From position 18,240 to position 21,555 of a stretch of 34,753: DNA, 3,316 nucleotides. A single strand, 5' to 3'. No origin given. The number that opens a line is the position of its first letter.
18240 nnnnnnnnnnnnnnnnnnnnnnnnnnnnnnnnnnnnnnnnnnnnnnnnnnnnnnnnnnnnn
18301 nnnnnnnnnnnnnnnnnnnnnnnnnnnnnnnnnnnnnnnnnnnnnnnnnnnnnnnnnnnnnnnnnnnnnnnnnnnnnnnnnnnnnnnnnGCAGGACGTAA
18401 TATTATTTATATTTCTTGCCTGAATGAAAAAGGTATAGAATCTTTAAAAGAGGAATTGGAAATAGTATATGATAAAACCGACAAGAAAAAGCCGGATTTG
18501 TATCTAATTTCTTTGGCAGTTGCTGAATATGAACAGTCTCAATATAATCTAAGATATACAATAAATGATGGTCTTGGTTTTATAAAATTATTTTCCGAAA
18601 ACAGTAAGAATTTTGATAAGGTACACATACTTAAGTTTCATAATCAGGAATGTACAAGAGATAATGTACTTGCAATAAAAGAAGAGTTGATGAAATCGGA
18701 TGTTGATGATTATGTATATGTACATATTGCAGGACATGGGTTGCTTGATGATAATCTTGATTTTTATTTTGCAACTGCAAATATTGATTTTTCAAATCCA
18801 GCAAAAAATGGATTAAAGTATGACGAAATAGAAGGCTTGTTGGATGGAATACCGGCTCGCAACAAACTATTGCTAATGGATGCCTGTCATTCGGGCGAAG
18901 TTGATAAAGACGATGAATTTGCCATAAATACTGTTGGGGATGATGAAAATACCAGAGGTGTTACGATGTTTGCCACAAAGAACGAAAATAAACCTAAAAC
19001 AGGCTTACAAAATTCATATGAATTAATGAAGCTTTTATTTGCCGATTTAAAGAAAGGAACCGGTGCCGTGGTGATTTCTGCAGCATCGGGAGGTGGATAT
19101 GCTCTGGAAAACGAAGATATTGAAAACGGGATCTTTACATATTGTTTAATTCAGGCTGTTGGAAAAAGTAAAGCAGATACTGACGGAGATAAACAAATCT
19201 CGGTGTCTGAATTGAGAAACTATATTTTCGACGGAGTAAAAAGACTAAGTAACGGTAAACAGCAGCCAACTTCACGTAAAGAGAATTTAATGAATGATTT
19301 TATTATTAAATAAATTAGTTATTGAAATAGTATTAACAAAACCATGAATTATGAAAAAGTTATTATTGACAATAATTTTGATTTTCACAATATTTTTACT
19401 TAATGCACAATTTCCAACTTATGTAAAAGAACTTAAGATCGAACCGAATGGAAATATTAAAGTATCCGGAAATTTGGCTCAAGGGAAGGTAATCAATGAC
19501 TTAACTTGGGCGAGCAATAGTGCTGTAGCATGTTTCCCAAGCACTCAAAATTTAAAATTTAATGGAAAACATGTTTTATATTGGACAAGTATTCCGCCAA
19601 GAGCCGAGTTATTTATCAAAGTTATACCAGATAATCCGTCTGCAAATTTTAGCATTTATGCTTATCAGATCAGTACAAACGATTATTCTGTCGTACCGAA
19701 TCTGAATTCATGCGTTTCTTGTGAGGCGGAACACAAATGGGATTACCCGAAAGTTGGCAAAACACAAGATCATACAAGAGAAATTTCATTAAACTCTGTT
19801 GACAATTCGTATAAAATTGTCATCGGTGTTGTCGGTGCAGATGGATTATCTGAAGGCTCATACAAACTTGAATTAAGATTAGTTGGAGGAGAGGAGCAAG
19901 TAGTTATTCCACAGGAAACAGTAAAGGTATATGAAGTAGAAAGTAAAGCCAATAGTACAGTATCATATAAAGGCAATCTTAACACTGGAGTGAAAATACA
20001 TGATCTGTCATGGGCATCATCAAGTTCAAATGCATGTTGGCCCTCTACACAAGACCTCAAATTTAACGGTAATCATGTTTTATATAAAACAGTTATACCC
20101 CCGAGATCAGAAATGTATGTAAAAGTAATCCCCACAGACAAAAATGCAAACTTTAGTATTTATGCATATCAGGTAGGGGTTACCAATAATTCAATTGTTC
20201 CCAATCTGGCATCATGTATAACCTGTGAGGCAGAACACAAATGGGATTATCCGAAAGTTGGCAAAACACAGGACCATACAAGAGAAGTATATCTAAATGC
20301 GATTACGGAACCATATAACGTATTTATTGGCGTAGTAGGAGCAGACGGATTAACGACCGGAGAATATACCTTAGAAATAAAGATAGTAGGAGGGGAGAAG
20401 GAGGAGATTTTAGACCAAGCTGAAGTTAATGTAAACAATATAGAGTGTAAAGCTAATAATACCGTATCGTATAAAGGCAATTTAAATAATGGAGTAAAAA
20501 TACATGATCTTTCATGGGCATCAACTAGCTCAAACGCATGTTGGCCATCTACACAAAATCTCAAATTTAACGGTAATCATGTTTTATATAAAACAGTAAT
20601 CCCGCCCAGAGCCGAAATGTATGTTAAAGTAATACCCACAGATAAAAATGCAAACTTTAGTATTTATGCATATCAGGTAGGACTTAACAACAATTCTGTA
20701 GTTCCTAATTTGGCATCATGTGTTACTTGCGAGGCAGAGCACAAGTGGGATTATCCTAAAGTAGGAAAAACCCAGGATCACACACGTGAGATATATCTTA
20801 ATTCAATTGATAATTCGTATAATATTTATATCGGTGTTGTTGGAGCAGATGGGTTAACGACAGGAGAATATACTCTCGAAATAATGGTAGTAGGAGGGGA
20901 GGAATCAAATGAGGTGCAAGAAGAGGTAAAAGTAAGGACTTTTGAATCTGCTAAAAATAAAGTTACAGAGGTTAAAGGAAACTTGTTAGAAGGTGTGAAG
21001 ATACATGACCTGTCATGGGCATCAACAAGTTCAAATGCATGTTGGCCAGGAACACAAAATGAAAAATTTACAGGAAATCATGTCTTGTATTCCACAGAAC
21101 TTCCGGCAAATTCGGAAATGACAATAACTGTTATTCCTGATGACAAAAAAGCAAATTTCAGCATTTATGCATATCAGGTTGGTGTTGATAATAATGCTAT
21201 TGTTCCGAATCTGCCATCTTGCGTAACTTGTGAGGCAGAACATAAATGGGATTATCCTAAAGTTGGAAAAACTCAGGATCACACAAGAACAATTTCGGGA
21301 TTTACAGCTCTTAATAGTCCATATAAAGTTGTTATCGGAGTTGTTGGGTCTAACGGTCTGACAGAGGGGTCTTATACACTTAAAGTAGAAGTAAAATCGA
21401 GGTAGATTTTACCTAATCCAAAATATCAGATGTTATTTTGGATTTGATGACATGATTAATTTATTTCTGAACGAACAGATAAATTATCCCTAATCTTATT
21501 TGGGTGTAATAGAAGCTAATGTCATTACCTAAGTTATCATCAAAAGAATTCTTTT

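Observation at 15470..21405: All-exported three-gene cassette built around a WD40-caspase (peptidase C14) protein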

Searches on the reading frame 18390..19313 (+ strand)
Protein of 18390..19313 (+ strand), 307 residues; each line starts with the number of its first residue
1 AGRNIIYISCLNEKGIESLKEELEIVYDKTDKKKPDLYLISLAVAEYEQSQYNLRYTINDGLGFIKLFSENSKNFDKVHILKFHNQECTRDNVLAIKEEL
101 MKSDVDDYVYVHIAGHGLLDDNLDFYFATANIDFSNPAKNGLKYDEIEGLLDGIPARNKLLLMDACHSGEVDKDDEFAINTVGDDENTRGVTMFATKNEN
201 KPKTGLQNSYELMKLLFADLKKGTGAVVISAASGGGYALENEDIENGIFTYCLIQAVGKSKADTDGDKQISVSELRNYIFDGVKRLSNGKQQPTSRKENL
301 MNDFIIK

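Call 29: search_solved_structures(query=window:18390-19313:+, max_evalue=1, show_alignments=2)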
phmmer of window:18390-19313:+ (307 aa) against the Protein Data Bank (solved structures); distinct sequences matched with E-value up to 1: 3.
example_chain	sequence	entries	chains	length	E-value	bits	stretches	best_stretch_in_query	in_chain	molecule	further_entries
4wd2_A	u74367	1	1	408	0.17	14.5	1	132-174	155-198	Aromatic-amino-acid transaminase TyrB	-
4f4w_A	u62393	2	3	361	0.17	14.5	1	9-83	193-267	DNA polymerase IV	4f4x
9lj9_B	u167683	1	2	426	0.33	13.6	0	133-188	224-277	3-hexulose-6-phosphate synthase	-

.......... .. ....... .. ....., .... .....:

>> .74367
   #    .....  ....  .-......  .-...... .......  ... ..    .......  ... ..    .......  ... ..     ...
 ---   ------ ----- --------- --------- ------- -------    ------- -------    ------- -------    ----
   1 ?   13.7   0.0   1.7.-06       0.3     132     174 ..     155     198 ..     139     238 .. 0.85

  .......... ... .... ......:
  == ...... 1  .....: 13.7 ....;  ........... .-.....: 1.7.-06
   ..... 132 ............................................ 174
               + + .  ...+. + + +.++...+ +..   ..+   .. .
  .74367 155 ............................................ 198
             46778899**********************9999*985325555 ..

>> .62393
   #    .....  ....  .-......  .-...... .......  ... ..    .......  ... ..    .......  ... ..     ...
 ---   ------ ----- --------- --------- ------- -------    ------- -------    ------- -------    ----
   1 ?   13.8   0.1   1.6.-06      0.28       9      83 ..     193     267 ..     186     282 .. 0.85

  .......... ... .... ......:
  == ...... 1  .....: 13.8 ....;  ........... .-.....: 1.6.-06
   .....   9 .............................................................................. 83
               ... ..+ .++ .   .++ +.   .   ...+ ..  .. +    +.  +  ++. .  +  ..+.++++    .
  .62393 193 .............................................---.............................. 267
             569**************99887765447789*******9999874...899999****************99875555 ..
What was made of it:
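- Tried and rejected: The single sequence gave nothing (call 29).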

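Call 49: search_solved_structures(query=A3, max_evalue=1, show_alignments=3)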
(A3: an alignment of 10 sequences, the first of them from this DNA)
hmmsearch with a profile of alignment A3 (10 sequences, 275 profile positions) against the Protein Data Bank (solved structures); distinct sequences matched with E-value up to 1: 6.
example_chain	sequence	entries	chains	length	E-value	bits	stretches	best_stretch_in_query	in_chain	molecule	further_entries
6xjh_C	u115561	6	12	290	0.014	17.8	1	179-271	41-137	ABC transporter ATP-binding protein | ABC transporter, ATP-binding protein, putative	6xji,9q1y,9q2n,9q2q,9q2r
6w8s_A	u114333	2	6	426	0.034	16.6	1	15-150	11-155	Metacaspase-4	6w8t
4wd2_A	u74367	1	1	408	0.071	15.5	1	101-145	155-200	Aromatic-amino-acid transaminase TyrB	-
7x0d_A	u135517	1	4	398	0.38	13.2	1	49-88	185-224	Phospholipase A1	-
9lj9_B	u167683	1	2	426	0.38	13.2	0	100-143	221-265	3-hexulose-6-phosphate synthase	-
4f6o_A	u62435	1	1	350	0.71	12.3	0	15-140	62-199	Metacaspase-1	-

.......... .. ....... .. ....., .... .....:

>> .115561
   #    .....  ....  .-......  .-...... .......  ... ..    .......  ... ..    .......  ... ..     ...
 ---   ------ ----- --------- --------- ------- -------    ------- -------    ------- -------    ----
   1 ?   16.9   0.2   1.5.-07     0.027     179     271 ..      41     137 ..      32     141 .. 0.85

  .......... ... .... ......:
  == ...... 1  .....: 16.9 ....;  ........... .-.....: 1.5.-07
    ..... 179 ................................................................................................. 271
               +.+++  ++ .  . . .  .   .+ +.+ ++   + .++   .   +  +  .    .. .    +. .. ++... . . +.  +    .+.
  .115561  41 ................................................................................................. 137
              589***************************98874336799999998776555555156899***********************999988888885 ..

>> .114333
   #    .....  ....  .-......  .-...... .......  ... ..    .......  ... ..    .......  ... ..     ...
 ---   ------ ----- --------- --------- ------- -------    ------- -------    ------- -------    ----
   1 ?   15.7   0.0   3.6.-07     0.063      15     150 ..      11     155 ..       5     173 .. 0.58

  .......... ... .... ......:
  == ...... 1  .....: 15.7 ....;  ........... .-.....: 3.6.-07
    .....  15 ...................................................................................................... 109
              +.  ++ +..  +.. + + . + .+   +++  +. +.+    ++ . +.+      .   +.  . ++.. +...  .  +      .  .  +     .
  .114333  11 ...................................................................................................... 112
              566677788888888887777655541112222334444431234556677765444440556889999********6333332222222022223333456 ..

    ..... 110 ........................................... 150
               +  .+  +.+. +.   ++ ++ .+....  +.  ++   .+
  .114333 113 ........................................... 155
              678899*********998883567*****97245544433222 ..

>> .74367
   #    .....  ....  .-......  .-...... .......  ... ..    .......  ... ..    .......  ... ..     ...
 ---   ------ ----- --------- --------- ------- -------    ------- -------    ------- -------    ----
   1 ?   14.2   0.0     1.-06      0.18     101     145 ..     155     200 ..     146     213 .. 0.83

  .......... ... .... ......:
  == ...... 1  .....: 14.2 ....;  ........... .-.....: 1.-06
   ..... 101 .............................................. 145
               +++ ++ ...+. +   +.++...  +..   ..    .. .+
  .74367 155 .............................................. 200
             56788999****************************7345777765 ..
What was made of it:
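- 18735..18737 (+): Catalytic His819 codon, in the motif HIAGHG at the end of a beta-strand. Aligns with the metacaspase SGHG motif (call 49).
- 18879..18887 (+): Asp867-Ala-Cys869 of the motif DACHSG: the catalytic Cys plus the metacaspase-type Asp that suggests Arg/Lys specificity at P1. Aligns with DSCHSG of AtMC4 and Yca1 (call 49).
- On Peptidase C14, for ORF2: They align to the AtMC4 and Yca1 motifs (call 49).
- On Orthocaspase or metacaspase subtype, for ORF2: Asp867 occupies the metacaspase DxCHSG position (call 49).
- DACHSG aligns to metacaspase DSCHSG (call 49).
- Tried and rejected: The profile gave only weak metacaspase hits (call 49).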

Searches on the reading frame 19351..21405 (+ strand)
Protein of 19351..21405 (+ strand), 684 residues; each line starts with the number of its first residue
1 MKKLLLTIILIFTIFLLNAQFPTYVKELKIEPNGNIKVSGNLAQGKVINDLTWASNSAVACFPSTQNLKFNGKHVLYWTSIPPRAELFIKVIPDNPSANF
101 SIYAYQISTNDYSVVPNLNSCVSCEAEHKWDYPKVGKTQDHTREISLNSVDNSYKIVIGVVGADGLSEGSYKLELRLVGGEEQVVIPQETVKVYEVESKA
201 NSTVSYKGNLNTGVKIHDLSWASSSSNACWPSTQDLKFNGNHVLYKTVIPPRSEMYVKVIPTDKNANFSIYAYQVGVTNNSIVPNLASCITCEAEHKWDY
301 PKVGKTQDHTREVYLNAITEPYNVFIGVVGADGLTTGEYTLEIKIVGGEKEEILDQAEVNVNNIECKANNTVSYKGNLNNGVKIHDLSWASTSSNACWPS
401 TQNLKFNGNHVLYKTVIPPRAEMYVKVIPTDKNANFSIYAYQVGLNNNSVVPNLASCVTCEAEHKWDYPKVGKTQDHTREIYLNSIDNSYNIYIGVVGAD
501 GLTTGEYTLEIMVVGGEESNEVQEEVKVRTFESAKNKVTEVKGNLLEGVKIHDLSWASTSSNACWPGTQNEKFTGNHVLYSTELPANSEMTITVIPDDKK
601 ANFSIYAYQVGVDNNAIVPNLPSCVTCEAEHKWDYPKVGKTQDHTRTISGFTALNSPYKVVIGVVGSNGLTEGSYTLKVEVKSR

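Call 3: search_protein_families(library=pfam, proteins=[window:19351-21405:+], max_evalue=0.1)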
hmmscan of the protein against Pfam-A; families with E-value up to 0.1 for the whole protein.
window:19351-21405:+ (684 aa): 12 families
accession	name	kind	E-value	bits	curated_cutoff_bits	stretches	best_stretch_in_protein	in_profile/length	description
PF21202.3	SLX1_C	-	2.5e-08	34.6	27.2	0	278-299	41-62/65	Structure-specific endonuclease subunit SLX1, C-terminal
PF21112.3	CsgH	-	5.1e-05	23.6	27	0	157-189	16-48/88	CsgH protein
PF11797.14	WxLIP_HBD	-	0.00011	22.6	28.9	0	498-532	98-132/138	WxL Interacting Protein, host binding domain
PF24974.1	DUF7771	-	0.00017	22.2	27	0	372-399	6-31/91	Domain of unknown function (DUF7771)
PF12733.13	Cadherin-like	-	0.00039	21.2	24.2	1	405-511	10-86/89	Cadherin-like beta sandwich domain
PF17390.7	Bac_rhamnosid_C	-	0.0011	19.2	22.1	0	574-600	43-68/78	Bacterial alpha-L-rhamnosidase C-terminal domain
PF22365.1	PfNDH2_hel_ins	-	0.0012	19.1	27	0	463-490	36-65/65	PfNDH2 helical insertion domain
PF19116.6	DUF5801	-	0.0041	17.9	27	0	322-357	18-52/137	Domain of unknown function (DUF5801)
PF07495.19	Y_Y_Y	-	0.0056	17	26.6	0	670-683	35-48/65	Y_Y_Y domain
PF19755.4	DUF6242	-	0.023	15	29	0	464-514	73-121/217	Domain of unknown function (DUF6242)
PF11468.13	PTase_Orf2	-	0.03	14.2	22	0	68-110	223-265/287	Aromatic prenyltransferase Orf2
PF17882.6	SBD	-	0.05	14.3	20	0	379-409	29-60/76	OAA-family lectin sugar binding domain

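Call 4: search_protein_families(library=ncbifam, proteins=[window:19351-21405:+], max_evalue=0.1)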
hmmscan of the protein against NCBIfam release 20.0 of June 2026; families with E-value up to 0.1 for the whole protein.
window:19351-21405:+ (684 aa): 0 families

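Call 20: find_homologous_proteins(query=window:19351-21405:+, max_evalue=0.001)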
Query window:19351-21405:+ (684 aa): 29 proteins with E <= 0.001 among 8000 candidates.
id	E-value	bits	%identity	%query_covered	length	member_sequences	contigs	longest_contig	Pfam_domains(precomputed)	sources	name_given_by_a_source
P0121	0.0e+0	1563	100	100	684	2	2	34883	PF21202.4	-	-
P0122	0.0e+0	1286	80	100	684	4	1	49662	PF21202.4,PF11797.15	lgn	-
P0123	2.6e-247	840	71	72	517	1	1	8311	PF21202.4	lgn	-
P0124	8.1e-243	826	52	100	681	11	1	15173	PF21202.4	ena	-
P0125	4.8e-239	813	52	97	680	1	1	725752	PF21202.4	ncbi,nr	ncbi:MAG: hypothetical protein MK207_00750 [Saprospiraceae bacterium]|nr:hypothetical protein [Sapro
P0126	1.7e-233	795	51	99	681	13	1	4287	PF21202.4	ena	-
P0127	2.6e-209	715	46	75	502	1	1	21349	-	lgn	-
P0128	6.9e-192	657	56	74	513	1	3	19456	PF21202.4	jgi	-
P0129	3.0e-183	629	56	72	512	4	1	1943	-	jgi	jgi:hypothetical protein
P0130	5.9e-170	585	52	71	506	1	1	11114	PF21202.4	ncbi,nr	ncbi:hypothetical protein OAK19_03800, partial [Aureispira]|nr:hypothetical protein [Aureispira sp.]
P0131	5.3e-169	582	38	96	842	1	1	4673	-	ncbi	-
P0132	3.9e-167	576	36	97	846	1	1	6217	-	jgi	jgi:hypothetical protein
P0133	3.2e-146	506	47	75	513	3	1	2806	-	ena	-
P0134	9.8e-144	498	33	96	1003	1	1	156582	PF17390.8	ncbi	-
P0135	1.8e-143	497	49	72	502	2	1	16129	-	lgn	-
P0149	6.6e-79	284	34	71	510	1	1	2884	-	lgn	-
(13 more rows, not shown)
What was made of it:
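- The ORF3 family is small (29 proteins) and independent of the pair (call 20).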

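Call 21: find_encoding_contigs(protein=P0125, flank=7000, max_places=1)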
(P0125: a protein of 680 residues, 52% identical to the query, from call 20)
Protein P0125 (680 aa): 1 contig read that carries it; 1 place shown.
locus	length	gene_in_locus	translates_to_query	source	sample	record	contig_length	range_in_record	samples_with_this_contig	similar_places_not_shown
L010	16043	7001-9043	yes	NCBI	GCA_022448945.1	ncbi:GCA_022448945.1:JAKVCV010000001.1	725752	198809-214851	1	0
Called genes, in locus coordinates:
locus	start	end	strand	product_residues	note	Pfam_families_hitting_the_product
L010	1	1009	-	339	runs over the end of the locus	PF26696:PTL_trimer, PF01410:COLFI (weak), PF00147:Fibrinogen_C (weak)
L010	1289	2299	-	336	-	PF00676:E1_dh, PF02775:TPP_enzyme_C (weak)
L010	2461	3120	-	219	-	PF01144:CoA_trans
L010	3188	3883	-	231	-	PF01144:CoA_trans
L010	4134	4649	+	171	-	PF06803:DUF1232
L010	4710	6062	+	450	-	PF05935:Arylsulfotrans, PF14269:Arylsulfotran_2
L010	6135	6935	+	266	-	PF01416:PseudoU_synth_1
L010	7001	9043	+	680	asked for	PF21202:SLX1_C (faint)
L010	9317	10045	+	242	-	PF13174:TPR_6 (faint), PF07719:TPR_2 (faint), PF13181:TPR_8 (faint), PF13424:TPR_12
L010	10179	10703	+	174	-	PF00885:DMRL_synthase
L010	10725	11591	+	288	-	PF00753:Lactamase_B, PF23023:Anti-Pycsar_Apyc1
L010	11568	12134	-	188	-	PF00849:PseudoU_synth_2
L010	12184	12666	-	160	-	-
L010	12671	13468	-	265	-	PF02754:CCG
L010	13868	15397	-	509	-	PF00309:Sigma54_AID, PF04963:Sigma54_CBD, PF04552:Sigma54_DBD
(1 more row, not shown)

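Call 22: find_encoding_contigs(protein=P0122, flank=7000, max_places=1)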
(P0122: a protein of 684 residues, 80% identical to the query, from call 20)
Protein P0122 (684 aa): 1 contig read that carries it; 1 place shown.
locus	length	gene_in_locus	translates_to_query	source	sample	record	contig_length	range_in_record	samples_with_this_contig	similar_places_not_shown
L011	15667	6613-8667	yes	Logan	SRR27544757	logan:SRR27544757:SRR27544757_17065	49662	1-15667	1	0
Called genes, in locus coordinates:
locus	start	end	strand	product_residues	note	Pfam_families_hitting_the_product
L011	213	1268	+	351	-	PF01073:3Beta_HSD, PF01370:Epimerase, PF02719:Polysacc_synt_2, PF04321:RmlD_sub_bind, PF16363:GDP_Man_Dehyd, PF07993:NAD_binding_4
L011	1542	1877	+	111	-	PF08448:PAS_4 (weak), PF13426:PAS_9 (weak)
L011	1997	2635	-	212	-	PF13505:OMP_b-brl (weak), PF13568:OMP_b-brl_2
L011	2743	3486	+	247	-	-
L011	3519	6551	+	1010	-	PF24805:EIF3I, PF23381:Beta-prop_IFT122_1st, PF24807:WD40_CDC20-Fz, PF24814:WD40_Prp19, PF25168:Beta-prop_WDR36-Utp21_2nd, PF25174:Beta-prop_THOC3, PF25175:Beta-prop_WDR5, PF00656:Peptidase_C14, +20 more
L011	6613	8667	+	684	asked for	PF21202:SLX1_C (faint), PF11797:WxLIP_HBD (faint)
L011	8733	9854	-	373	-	PF13173:AAA_14, PF13401:AAA_22 (faint), PF13635:DUF4143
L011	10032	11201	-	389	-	PF00406:ADK, PF13207:AAA_17, PF13238:AAA_18 (weak), PF00406:ADK, PF13207:AAA_17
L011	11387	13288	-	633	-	PF13522:GATase_6 (faint), PF13537:GATase_7 (faint)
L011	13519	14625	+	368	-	PF04055:Radical_SAM, PF06969:HemN_C (weak)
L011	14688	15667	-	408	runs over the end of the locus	-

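Call 23: find_encoding_contigs(protein=P0134, flank=7000, max_places=1)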
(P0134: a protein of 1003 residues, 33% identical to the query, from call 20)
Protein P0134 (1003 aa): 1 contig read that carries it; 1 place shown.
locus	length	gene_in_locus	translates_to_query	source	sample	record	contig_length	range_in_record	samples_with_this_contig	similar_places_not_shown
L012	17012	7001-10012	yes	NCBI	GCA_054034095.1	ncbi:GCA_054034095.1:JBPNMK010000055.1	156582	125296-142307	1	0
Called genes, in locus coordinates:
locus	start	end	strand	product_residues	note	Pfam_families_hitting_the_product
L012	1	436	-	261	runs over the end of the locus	PF02810:SEC-C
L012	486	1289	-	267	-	-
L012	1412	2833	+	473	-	PF00498:FHA, PF16697:Yop-YscD_cpl, PF00158:Sigma54_activat, PF25601:AAA_lid_14, PF02954:HTH_8 (weak)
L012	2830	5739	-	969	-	PF00069:Pkinase, PF07714:PK_Tyr_Ser-Thr, PF13176:TPR_7 (faint), PF13424:TPR_12 (weak), PF13374:TPR_10, PF13424:TPR_12, PF24885:TPR_NPHP3, PF13424:TPR_12, +3 more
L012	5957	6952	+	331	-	-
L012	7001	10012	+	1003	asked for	PF17390:Bac_rhamnosid_C (faint)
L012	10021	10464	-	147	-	-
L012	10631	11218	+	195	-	PF00440:TetR_N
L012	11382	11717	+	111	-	-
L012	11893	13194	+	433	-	-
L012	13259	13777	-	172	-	-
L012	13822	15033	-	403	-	PF07963:N_methyl (faint)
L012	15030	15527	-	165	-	PF07963:N_methyl (weak)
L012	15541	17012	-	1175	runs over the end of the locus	PF01839:FG-GAP (faint), PF13517:FG-GAP_3 (weak)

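Call 59: search_protein_families(library=padloc, proteins=[window:19351-21405:+], max_evalue=0.01)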
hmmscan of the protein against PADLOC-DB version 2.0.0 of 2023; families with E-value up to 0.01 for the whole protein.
window:19351-21405:+ (684 aa): 1 family
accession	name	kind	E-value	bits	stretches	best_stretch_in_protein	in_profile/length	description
PDLC01367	Cas8b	-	0.0013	17.1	0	620-641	5-24/63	CAS-I-B; effector_LS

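Call 87: search_protein_families(library=pfam, proteins=[P0134, P0131, P0149, P0127, P0125, L012:5957-6952:+], max_evalue=0.01)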
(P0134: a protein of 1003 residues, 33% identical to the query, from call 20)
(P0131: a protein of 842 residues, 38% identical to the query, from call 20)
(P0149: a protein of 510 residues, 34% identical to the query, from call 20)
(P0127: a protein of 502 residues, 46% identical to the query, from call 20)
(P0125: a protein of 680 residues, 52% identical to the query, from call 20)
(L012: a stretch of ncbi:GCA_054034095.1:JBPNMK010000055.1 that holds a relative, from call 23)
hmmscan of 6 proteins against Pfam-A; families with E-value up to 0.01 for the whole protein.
P0134 (1003 aa): 2 families
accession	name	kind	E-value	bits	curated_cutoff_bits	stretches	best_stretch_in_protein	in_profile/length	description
PF17390.7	Bac_rhamnosid_C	-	5.3e-07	29.8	22.1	0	238-263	43-68/78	Bacterial alpha-L-rhamnosidase C-terminal domain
PF08402.16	TOBE_2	-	0.0027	18.3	21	0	566-595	26-55/76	TOBE domain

P0131 (842 aa): 0 families

P0149 (510 aa): 0 families

P0127 (502 aa): 1 family
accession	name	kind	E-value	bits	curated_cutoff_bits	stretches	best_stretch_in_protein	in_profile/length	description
PF09086.16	DUF1924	-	0.00051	20.8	22.5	0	444-472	26-55/96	Domain of unknown function (DUF1924)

P0125 (680 aa): 1 family
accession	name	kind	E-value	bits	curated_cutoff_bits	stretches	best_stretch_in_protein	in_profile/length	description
PF21202.3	SLX1_C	-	4.3e-09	37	27.2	0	608-633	37-62/65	Structure-specific endonuclease subunit SLX1, C-terminal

L012:5957-6952:+ (331 aa): 0 families
